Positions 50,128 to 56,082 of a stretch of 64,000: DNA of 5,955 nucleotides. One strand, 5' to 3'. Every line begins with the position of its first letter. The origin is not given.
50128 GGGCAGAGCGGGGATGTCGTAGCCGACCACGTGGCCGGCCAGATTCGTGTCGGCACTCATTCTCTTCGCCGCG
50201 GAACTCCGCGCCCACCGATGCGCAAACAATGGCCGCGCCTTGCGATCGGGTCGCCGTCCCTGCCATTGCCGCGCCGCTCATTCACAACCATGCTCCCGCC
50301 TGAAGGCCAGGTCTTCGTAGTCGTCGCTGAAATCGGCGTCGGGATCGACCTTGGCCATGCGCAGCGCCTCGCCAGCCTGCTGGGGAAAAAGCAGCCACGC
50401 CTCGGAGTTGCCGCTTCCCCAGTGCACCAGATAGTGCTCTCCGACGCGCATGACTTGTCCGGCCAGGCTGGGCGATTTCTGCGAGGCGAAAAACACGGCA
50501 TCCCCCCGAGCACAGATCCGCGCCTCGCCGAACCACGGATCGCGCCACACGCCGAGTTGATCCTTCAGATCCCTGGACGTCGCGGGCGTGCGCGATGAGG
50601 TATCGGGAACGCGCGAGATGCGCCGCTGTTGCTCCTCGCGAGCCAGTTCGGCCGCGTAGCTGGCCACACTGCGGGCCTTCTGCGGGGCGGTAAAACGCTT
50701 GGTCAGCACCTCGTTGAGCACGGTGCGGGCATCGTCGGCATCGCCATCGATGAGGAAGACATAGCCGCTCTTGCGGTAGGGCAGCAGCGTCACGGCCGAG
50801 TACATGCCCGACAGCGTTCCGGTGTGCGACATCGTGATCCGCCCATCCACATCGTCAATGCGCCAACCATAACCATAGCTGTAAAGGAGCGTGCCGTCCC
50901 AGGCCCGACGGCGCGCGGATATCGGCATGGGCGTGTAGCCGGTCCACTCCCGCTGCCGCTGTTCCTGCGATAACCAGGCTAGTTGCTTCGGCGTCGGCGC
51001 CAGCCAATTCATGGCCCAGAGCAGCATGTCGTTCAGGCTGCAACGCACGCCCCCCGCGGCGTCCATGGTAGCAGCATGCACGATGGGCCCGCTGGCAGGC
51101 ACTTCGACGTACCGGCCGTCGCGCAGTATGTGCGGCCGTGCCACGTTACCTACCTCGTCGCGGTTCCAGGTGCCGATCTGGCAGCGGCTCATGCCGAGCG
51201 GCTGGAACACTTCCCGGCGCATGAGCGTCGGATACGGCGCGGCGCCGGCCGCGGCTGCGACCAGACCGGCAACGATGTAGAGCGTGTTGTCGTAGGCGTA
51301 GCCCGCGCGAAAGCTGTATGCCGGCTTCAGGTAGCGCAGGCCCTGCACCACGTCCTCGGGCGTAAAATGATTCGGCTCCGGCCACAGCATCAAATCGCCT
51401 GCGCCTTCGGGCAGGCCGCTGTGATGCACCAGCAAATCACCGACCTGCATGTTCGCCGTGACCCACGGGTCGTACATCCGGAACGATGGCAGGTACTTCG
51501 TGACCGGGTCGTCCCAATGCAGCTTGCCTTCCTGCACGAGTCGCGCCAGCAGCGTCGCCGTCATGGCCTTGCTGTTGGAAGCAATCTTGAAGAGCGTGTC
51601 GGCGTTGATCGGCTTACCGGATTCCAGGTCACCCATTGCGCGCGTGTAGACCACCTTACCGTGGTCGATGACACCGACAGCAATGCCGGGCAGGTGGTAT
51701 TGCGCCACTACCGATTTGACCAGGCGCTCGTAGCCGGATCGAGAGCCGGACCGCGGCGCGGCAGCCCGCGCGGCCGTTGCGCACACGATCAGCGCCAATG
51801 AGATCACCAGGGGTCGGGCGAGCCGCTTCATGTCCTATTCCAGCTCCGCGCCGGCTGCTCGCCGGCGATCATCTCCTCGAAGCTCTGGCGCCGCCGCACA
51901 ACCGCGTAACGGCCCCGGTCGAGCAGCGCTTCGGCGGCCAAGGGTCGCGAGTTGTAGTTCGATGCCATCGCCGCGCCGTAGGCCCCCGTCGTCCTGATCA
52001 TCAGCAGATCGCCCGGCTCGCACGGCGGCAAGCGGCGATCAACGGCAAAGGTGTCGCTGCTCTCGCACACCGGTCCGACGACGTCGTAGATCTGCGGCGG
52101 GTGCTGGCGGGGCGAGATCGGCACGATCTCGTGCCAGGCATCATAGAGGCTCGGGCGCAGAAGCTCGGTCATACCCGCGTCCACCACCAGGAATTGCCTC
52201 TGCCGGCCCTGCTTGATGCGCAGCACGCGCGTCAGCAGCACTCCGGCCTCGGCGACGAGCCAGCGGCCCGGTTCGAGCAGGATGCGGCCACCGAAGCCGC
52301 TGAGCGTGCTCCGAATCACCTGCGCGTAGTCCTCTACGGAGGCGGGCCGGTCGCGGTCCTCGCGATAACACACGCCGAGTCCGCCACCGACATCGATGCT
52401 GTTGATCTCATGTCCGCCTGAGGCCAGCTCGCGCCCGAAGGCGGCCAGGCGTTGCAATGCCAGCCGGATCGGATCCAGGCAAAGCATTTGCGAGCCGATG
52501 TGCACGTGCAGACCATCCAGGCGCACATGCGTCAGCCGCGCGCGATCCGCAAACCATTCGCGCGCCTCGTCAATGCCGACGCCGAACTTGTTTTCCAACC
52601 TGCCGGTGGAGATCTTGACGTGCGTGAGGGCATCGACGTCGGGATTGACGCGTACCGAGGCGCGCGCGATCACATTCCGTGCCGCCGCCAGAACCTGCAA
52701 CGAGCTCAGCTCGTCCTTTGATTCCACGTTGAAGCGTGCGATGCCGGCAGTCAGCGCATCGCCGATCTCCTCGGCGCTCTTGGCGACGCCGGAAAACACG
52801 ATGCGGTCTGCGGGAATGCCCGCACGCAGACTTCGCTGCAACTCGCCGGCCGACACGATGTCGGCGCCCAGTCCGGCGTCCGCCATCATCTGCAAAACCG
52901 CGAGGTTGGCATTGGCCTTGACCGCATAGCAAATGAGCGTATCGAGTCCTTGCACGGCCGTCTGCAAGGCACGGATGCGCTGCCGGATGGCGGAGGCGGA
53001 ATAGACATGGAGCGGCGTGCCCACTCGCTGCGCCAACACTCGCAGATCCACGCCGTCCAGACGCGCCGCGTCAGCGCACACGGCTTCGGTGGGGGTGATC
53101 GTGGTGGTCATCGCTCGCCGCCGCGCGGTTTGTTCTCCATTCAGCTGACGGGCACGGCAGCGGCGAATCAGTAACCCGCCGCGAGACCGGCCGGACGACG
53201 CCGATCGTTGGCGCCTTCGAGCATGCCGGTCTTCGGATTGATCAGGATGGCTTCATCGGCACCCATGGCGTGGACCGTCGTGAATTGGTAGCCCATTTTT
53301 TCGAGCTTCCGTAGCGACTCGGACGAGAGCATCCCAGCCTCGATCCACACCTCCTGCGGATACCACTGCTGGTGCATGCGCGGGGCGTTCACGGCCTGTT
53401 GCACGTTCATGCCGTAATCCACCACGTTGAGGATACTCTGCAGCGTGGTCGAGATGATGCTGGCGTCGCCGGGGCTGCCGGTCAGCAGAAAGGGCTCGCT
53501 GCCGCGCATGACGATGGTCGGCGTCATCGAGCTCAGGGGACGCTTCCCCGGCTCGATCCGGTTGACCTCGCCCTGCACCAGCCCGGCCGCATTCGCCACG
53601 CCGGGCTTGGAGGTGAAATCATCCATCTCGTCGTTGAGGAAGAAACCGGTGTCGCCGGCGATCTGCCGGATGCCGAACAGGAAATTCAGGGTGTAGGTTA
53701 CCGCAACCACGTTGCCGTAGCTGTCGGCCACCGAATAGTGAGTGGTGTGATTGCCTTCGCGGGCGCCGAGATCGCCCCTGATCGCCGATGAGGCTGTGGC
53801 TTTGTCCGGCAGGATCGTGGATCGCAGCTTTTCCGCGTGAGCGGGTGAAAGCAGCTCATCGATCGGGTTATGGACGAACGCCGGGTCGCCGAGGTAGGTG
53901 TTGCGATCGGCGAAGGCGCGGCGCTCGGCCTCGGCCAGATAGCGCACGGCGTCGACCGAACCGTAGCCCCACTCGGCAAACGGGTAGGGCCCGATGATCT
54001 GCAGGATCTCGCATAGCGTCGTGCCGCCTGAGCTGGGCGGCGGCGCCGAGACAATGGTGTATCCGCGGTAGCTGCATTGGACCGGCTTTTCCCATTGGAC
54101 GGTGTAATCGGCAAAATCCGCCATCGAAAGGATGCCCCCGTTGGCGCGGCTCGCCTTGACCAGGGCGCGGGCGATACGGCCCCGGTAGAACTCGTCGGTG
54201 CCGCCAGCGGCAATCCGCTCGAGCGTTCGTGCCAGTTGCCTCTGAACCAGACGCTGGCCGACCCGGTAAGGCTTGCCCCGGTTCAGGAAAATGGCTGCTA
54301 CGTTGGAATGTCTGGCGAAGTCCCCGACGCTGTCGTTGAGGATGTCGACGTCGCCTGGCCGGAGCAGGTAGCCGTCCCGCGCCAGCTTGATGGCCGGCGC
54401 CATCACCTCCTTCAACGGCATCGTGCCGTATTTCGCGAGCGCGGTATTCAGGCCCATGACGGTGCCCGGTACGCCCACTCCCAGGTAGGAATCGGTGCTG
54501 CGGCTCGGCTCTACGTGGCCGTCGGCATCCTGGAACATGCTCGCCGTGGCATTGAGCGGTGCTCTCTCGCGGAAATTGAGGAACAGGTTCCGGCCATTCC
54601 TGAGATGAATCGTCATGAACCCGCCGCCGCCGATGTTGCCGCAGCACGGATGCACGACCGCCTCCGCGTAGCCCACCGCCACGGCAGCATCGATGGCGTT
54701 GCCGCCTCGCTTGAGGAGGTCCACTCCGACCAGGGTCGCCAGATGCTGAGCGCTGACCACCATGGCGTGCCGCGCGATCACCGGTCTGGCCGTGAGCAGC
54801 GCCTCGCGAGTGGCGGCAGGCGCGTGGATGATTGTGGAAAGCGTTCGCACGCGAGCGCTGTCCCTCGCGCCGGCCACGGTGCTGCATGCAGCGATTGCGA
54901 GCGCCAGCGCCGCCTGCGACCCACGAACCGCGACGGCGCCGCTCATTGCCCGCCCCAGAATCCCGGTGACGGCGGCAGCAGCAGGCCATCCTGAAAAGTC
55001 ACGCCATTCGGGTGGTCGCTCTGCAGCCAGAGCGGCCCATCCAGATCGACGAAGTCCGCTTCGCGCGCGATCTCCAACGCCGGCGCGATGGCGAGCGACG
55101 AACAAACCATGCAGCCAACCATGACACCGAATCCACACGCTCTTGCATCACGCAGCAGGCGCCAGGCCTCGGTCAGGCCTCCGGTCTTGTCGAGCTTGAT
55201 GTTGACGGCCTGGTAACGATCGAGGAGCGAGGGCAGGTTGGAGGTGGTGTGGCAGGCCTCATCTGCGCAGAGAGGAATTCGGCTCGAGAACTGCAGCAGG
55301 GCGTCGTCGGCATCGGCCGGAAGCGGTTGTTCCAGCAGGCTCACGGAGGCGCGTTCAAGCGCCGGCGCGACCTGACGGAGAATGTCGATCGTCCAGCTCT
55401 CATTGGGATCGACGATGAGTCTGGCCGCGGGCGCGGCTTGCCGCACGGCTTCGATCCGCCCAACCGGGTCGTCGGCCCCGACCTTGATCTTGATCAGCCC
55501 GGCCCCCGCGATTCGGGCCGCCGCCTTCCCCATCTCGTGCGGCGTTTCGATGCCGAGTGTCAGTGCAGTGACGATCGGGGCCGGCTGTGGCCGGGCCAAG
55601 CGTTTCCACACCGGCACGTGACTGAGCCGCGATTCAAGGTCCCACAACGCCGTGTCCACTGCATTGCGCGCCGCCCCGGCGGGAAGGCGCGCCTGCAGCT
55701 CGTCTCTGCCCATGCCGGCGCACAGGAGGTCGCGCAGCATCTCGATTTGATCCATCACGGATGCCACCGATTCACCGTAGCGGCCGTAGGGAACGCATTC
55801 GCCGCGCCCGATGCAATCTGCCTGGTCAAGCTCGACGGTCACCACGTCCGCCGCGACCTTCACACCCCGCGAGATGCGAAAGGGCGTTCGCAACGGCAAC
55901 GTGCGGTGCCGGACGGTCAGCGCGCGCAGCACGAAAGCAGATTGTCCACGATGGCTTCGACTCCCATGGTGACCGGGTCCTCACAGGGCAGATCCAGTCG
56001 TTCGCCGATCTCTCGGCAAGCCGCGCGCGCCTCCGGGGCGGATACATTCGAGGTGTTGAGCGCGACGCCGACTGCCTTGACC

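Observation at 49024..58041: LysR-controlled cluster combining DgcN/DgcA-like D-glutamate enzymes with GGT, LysA, an exported PBP-like serine hydrolase and a DSD1 PLP enzyme: putative murein-peptide / D-amino-acid catabolic module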

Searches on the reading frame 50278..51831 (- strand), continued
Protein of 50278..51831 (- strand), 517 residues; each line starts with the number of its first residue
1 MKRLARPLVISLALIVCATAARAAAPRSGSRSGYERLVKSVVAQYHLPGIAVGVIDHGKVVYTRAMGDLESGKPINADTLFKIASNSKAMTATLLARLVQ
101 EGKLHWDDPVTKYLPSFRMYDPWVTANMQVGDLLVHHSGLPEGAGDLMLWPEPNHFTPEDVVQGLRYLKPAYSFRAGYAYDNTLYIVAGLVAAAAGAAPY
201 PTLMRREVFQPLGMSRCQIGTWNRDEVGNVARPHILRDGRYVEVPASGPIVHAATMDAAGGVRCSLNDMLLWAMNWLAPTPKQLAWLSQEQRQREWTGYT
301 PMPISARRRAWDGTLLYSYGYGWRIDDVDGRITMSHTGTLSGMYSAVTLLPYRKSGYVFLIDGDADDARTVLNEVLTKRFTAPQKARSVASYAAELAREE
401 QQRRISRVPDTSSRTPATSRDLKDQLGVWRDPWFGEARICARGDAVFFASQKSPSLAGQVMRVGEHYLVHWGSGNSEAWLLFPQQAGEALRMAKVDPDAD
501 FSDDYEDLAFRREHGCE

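Call 82: find_encoding_contigs(protein=P0060, flank=10000, max_places=2)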
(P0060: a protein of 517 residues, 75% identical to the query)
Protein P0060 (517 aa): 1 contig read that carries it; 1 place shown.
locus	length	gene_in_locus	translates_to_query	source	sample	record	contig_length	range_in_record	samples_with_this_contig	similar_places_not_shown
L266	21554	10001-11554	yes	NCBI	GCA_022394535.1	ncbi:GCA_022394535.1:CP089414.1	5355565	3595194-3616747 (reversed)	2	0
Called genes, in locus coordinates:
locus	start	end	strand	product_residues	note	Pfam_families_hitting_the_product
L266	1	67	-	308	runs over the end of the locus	PF00231:ATP-synt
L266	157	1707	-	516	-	PF02874:ATP-synt_ab_N, PF00006:ATP-synt_ab, PF00306:ATP-synt_ab_C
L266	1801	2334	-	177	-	PF00213:OSCP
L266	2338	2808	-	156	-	PF00430:ATP-synt_B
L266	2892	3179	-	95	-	PF00137:ATP-synt_C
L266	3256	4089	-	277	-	PF00119:ATP-synt_A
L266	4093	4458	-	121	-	PF03899:ATP-synt_I (weak)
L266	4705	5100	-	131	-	PF09361:Phasin_2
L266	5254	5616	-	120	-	PF01242:PTPS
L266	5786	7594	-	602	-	PF07969:Amidohydro_3, PF01979:Amidohydro_1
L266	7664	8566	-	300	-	PF00126:HTH_1, PF03466:LysR_substrate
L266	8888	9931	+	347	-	PF17396:DUF1611_N, PF07755:DUF1611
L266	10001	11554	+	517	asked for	PF00144:Beta-lactamase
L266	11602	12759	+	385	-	PF01168:Ala_racemase_N, PF14031:D-ser_dehydrat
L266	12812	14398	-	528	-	PF13371:TPR_9 (weak), PF13432:TPR_16 (weak), PF13424:TPR_12 (weak), PF13432:TPR_16 (weak), PF13424:TPR_12 (weak), PF23914:TPR_CcmH_CycH, PF00685:Sulfotransfer_1, PF13469:Sulfotransfer_3, +13 more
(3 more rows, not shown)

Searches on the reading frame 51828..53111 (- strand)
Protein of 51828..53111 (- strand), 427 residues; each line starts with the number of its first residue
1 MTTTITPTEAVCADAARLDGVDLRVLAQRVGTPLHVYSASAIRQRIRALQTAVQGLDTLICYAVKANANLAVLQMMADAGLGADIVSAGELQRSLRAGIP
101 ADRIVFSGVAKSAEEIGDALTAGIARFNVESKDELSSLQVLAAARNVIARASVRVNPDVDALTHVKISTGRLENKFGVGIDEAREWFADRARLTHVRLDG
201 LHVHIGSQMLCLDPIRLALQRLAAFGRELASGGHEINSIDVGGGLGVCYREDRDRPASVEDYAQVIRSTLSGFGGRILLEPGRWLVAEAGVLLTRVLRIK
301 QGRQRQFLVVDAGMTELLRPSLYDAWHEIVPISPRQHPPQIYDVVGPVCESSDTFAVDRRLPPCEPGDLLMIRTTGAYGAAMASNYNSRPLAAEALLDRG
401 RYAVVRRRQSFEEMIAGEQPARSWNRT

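Call 3: search_protein_families(library=pfam, proteins=[window:51828-53111:-])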
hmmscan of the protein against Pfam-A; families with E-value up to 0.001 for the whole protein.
window:51828-53111:- (427 aa): 3 families
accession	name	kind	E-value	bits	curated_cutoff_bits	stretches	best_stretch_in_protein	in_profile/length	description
PF02784.22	Orn_Arg_deC_N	-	3.3e-57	194.2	23.4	1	41-287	3-247/247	Pyridoxal-dependent decarboxylase, pyridoxal binding domain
PF00278.28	Orn_DAP_Arg_deC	-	1e-27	96.6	23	1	189-376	5-95/95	Pyridoxal-dependent decarboxylase, C-terminal sheet domain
PF01168.26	Ala_racemase_N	-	3.5e-07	30.6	24.1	1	39-229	3-181/220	Alanine racemase, N-terminal domain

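Call 4: search_protein_families(library=ncbifam, proteins=[window:51828-53111:-])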
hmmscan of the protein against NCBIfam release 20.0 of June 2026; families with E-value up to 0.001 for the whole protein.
window:51828-53111:- (427 aa): 7 families
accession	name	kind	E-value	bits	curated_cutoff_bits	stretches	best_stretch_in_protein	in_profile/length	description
TIGR01048.1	lysA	equivalog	4.5e-139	463.5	297.9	1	18-418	11-416/417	diaminopimelate decarboxylase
NF006515.0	PRK08961.1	equivalog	1.8e-81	274.3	802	1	29-398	500-860/861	bifunctional aspartate kinase/diaminopimelate decarboxylase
TIGR03099.1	dCO2ase_PEP1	hypoth_equivalog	9.4e-64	215.9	478.45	1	14-396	6-397/398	pyridoxal-dependent decarboxylase, exosortase A system-associated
NF052544.1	OrLyDeCDokD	equivalog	1.5e-54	185.3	700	1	17-416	27-457/461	ornithine/lysine decarboxylase DokD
NF041039.1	FslC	exception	2.3e-18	66.2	500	1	24-409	20-416/418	rhizoferrin biosystnesis N-citrylornithine decarboxylase FslC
NF003763.0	PRK05354.1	equivalog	9.7e-17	60.7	369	1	61-307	101-367/636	biosynthetic arginine decarboxylase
TIGR01273.1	speA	equivalog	2.3e-16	59.4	624.1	1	60-318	93-371/624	arginine decarboxylase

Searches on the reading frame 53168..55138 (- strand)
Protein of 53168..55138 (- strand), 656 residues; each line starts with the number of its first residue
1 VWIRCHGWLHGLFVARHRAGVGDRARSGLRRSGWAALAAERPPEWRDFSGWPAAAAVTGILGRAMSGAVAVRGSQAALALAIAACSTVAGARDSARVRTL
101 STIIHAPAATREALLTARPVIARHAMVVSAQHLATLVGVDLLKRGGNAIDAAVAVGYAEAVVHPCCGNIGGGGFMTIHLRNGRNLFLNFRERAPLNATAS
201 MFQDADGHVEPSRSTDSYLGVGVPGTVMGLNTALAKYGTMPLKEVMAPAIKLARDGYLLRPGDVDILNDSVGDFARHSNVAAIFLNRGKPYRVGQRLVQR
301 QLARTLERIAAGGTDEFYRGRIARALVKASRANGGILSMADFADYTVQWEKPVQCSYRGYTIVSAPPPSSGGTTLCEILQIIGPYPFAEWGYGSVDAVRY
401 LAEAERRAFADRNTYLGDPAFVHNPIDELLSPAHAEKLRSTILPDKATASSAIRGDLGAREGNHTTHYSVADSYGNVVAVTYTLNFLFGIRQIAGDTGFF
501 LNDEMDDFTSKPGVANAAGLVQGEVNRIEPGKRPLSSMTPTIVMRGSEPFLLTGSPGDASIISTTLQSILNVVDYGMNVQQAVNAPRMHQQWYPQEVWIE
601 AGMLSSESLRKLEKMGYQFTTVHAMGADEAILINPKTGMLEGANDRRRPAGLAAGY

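Call 3: search_protein_families(library=pfam, proteins=[window:53168-55138:-])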
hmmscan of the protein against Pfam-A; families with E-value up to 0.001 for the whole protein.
window:53168-55138:- (656 aa): 1 family
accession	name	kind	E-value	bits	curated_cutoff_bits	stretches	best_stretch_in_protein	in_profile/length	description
PF01019.26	G_glu_transpept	-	3.6e-162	541.2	27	1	140-649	2-511/512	Gamma-glutamyltranspeptidase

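Call 4: search_protein_families(library=ncbifam, proteins=[window:53168-55138:-])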
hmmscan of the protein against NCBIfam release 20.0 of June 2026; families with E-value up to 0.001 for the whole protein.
window:53168-55138:- (656 aa): 2 families
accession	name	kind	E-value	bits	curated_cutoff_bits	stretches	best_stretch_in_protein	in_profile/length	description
NF007187.0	PRK09615.1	equivalog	5.8e-175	582.9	990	1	116-656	41-581/581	gamma-glutamyltransferase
TIGR00066.1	g_glut_trans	equivalog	1e-165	552.2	357.85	1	126-647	2-518/518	gamma-glutamyltransferase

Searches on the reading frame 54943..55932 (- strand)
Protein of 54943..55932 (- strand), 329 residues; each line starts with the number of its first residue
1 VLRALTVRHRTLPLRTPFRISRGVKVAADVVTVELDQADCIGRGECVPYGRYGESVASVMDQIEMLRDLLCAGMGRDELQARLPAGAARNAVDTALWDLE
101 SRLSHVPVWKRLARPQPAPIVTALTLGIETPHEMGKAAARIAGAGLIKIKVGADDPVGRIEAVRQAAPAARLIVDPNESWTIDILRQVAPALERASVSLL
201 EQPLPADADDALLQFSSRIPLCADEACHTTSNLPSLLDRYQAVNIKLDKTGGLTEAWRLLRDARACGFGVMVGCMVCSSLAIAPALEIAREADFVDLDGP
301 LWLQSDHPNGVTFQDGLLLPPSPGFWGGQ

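Call 3: search_protein_families(library=pfam, proteins=[window:54943-55932:-])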
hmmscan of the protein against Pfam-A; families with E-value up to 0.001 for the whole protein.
window:54943-55932:- (329 aa): 2 families
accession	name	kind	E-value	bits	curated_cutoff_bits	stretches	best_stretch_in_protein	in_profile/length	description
PF13378.12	MR_MLE_C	-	1.9e-26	93.6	29.4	1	137-324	5-210/219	Enolase C-terminal domain-like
PF02746.21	MR_MLE_N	-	6e-12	46.2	22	1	5-110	4-114/117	Mandelate racemase / muconate lactonizing enzyme, N-terminal domain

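Call 4: search_protein_families(library=ncbifam, proteins=[window:54943-55932:-])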
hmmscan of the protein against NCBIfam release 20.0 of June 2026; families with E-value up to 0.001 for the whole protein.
window:54943-55932:- (329 aa): 13 families
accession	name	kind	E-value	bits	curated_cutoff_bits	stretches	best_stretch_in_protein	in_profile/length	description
NF042940.1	racemase_DgcA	equivalog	9.1e-134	445.7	400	1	5-327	1-323/323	N-acetyl-D-Glu racemase DgcA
NF011708.0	PRK15129.1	equivalog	1.2e-98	330.1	343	1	3-317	2-318/321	L-Ala-D/L-Glu epimerase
NF041118.1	A_G_epim_Thtga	equivalog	5.7e-25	88.2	500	1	8-315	9-335/341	L-Ala-D/L-Glu epimerase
TIGR02534.1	mucon_cyclo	subfamily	7.8e-18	64.7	334.95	1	14-307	13-333/368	muconate/chloromuconate family cycloisomerase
TIGR01928.1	menC_lowGC_arch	equivalog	5.7e-17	61.7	200.65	1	12-291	5-299/325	o-succinylbenzoate synthase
TIGR01927.1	menC_gam_Gplu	equivalog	1.4e-14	54.1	130.55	1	29-292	22-282/307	o-succinylbenzoate synthase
NF043002.1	HProlDhtase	equivalog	3.8e-14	52.3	500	1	88-263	101-281/366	cis-3-hydroxy-L-proline dehydratase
NF002782.0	PRK02901.1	equivalog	3e-12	46.2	288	1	128-289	87-255/328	o-succinylbenzoate synthase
NF047820.1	TalGalacDh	equivalog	8e-10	38.2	500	1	88-260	107-291/371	L-talarate/galactarate dehydratase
NF040866.1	AraD_Arch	equivalog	3.5e-08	32.8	650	1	88-271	103-299/372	arabinonate dehydratase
NF010624.0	PRK14017.1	equivalog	3.1e-07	29.8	311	1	90-289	84-300/382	galactonate dehydratase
NF003473.0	PRK05105.1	equivalog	4.1e-07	29.3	236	1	124-289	116-287/331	o-succinylbenzoate synthase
NF002739.0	PRK02714.1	equivalog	5.7e-07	29.3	259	1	12-234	12-233/320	o-succinylbenzoate synthase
